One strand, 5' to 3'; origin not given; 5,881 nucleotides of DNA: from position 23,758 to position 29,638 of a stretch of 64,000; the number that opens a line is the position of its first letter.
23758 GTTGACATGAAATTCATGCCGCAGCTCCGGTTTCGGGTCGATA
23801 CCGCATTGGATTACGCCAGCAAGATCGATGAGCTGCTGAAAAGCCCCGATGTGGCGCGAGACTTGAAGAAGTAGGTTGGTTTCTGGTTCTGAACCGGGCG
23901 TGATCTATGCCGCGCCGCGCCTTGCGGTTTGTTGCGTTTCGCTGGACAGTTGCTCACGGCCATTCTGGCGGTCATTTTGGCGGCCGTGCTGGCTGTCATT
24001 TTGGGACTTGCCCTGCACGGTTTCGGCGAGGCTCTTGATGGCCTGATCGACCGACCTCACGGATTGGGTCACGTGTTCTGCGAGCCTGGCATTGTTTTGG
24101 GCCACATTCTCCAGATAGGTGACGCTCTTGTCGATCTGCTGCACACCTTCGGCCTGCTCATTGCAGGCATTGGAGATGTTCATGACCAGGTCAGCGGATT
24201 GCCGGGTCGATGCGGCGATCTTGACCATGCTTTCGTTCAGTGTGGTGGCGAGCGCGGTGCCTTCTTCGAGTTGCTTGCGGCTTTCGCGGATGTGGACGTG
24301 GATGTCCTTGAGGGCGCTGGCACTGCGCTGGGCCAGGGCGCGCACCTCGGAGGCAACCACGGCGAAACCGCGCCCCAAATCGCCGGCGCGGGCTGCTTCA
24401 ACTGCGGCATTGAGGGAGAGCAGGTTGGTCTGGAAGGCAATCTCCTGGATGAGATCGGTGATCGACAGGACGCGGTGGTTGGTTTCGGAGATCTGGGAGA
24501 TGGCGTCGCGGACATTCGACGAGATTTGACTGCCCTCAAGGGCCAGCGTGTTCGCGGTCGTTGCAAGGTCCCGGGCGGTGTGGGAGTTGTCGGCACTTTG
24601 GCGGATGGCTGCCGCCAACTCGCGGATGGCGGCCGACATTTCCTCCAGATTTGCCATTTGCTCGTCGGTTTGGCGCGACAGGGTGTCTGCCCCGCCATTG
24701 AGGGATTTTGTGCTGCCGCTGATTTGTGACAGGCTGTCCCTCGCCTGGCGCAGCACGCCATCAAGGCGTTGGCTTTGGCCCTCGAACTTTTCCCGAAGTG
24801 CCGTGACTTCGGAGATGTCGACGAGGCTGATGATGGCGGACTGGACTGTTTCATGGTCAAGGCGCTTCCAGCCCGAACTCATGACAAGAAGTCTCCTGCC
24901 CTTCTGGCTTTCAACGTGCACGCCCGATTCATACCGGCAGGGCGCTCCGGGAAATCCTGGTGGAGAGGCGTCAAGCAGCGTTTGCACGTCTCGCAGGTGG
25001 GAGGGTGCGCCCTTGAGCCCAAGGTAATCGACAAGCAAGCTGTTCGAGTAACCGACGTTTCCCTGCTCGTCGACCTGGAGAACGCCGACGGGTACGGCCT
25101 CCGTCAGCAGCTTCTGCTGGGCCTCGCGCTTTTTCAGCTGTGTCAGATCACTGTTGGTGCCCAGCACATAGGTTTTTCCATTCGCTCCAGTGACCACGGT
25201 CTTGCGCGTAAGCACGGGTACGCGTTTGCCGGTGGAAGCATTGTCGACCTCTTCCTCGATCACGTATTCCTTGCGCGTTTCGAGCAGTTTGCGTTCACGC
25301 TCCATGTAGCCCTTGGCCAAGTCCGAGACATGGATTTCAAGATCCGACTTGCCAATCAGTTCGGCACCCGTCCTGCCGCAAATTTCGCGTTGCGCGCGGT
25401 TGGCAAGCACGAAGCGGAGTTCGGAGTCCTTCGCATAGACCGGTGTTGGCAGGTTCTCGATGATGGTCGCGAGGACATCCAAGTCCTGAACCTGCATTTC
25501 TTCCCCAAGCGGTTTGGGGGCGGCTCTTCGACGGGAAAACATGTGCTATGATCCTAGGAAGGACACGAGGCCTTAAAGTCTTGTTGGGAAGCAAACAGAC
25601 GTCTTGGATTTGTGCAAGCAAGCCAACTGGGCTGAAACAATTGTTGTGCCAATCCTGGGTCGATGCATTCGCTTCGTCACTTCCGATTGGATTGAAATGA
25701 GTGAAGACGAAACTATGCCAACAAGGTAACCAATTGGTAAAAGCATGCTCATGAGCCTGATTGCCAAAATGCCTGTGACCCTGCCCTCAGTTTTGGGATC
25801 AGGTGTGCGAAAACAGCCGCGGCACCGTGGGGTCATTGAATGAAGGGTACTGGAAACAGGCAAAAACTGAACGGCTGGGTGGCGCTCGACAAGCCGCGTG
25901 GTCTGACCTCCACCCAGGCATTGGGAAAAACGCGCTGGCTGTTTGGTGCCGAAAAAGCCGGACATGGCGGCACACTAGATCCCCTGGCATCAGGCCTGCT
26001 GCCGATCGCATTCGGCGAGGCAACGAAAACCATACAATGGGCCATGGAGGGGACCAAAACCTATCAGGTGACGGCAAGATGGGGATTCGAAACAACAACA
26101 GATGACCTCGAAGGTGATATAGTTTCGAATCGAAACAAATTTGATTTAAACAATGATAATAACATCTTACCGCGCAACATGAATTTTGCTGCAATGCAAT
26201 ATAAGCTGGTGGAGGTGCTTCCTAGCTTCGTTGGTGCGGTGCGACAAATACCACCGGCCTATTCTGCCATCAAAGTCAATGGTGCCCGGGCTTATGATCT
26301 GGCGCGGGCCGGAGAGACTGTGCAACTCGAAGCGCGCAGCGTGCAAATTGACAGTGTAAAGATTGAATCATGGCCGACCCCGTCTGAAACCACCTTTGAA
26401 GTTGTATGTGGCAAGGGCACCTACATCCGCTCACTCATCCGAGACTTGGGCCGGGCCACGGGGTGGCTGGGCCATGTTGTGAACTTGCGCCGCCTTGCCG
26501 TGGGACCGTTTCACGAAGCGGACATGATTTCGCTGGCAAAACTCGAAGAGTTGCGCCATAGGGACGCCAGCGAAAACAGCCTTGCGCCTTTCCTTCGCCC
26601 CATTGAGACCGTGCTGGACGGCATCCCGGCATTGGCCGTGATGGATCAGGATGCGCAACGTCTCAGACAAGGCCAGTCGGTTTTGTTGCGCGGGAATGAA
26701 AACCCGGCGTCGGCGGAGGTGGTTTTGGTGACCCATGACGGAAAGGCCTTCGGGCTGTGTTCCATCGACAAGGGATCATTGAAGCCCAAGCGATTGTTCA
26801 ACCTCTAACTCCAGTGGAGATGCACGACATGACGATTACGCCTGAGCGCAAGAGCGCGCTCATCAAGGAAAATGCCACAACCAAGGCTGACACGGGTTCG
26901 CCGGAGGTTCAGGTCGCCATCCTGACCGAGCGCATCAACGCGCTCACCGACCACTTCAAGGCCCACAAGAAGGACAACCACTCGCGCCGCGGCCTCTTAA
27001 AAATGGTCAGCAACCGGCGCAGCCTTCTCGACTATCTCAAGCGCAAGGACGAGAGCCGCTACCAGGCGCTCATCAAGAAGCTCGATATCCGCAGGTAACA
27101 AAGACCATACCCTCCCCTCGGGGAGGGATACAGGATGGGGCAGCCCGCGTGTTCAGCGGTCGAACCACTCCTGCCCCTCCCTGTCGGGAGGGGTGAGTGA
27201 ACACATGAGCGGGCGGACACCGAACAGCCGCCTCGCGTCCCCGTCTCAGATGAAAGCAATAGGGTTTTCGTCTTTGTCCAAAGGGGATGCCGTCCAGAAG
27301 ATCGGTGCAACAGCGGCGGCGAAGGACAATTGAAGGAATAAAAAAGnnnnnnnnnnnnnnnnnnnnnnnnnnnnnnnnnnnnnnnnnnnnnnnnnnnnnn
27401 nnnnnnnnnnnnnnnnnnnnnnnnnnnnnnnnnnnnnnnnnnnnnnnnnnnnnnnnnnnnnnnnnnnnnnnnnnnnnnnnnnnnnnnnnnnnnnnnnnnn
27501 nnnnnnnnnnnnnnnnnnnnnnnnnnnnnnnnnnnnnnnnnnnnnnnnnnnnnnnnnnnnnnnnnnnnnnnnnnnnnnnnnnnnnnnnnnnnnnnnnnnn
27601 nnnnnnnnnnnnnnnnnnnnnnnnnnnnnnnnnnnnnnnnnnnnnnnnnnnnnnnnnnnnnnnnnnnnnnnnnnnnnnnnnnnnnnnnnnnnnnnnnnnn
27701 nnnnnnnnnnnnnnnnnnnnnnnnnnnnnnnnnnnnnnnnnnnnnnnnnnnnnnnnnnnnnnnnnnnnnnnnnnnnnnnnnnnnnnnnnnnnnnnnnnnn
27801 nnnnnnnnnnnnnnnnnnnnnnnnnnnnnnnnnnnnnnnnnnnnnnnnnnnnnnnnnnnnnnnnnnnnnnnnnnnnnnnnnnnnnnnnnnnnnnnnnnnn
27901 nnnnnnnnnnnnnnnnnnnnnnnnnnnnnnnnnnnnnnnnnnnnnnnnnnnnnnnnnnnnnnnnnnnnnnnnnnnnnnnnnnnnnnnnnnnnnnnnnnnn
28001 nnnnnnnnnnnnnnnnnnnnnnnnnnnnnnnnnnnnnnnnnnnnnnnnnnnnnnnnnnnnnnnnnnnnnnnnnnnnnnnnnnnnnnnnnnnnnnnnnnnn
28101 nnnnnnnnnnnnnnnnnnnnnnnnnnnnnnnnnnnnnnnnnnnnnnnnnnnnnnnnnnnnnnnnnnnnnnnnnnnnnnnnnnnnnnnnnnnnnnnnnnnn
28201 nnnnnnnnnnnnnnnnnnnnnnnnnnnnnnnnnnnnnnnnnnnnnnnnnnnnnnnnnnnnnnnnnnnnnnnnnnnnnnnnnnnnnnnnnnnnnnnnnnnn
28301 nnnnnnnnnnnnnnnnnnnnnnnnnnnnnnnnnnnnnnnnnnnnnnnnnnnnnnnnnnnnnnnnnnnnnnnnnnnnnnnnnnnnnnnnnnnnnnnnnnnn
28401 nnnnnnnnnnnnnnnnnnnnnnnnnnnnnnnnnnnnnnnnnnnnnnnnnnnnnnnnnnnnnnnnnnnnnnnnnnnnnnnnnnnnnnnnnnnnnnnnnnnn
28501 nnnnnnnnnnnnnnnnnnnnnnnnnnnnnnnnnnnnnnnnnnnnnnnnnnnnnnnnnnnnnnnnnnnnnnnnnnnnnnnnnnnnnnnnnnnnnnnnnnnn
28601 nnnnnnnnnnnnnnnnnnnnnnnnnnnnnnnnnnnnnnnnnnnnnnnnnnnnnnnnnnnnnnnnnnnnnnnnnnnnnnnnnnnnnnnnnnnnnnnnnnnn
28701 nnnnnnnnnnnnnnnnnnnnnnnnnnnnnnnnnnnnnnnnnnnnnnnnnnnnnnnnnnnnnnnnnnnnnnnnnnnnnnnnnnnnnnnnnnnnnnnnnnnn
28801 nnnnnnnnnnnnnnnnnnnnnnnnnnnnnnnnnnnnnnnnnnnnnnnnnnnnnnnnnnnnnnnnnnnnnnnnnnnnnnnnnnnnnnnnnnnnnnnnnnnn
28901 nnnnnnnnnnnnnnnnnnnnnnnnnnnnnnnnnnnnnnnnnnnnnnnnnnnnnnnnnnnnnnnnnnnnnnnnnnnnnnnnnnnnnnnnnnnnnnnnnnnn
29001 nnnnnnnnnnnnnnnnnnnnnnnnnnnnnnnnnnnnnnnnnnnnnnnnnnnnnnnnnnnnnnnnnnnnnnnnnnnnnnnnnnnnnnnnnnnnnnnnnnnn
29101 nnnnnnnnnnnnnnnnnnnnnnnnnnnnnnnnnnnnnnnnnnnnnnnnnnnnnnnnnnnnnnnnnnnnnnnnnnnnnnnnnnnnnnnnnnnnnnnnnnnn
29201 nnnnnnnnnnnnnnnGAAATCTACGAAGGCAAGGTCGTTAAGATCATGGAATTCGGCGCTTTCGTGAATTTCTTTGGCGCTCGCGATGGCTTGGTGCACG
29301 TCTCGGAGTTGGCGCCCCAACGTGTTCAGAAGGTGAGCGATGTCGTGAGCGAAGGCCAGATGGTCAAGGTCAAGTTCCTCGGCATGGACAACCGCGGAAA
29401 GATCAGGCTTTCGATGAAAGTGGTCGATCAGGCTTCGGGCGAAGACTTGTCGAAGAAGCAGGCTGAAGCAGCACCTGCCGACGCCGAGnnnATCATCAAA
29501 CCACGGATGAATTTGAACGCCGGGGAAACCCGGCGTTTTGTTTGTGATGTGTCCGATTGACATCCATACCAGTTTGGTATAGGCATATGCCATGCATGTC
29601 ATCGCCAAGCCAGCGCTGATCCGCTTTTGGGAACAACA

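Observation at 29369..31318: pnp 3' end plus terminator present three times, bracketing stacked toxin-antitoxin cassettes with no recombinase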

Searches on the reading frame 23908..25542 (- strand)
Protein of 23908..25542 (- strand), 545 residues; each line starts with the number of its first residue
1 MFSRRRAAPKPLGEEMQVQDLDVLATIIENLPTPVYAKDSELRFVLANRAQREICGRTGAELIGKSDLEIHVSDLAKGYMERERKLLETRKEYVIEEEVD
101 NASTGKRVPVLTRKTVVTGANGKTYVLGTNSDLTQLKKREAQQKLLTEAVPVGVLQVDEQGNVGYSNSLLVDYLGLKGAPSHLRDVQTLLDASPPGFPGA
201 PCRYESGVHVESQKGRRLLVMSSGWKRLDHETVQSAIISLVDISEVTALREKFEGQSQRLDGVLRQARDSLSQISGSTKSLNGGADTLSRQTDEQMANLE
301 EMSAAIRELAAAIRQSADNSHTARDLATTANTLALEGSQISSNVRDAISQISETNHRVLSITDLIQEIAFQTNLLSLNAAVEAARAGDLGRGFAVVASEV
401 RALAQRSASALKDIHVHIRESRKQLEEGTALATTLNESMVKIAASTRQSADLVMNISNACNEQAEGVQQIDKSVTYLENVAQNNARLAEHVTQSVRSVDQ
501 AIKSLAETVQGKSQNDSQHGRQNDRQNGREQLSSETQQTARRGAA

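Call 63: search_protein_families(library=pfam, proteins=[window:23908-25542:-], max_evalue=0.00001)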
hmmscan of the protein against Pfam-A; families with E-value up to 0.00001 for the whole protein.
window:23908-25542:- (545 aa): 3 families
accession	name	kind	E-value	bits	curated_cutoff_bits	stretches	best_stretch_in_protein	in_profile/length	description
PF00015.26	MCPsignal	-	1.7e-39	135.8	34.6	1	325-480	2-171/172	Methyl-accepting chemotaxis protein (MCP) signalling domain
PF08448.16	PAS_4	-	5.1e-15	56.1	23.1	1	29-137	2-109/110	PAS fold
PF00989.32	PAS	-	2.7e-12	47.1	22.6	1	25-130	4-110/113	PAS fold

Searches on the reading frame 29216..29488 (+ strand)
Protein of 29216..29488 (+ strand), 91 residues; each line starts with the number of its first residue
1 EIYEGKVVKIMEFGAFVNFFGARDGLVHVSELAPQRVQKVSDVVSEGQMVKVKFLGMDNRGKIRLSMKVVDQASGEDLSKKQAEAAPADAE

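Call 72: find_related_loci(query=window:29216-29488:+, collection=viral_contigs, flank=5000)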
Query seq(91 aa) (91 aa) in viral_contigs; peptide patterns used: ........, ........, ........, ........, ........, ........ (x = any residue, [..] = any of these).
5 stretches matched a pattern, but none encodes a relative of the query by tblastn (E <= 1e-3).
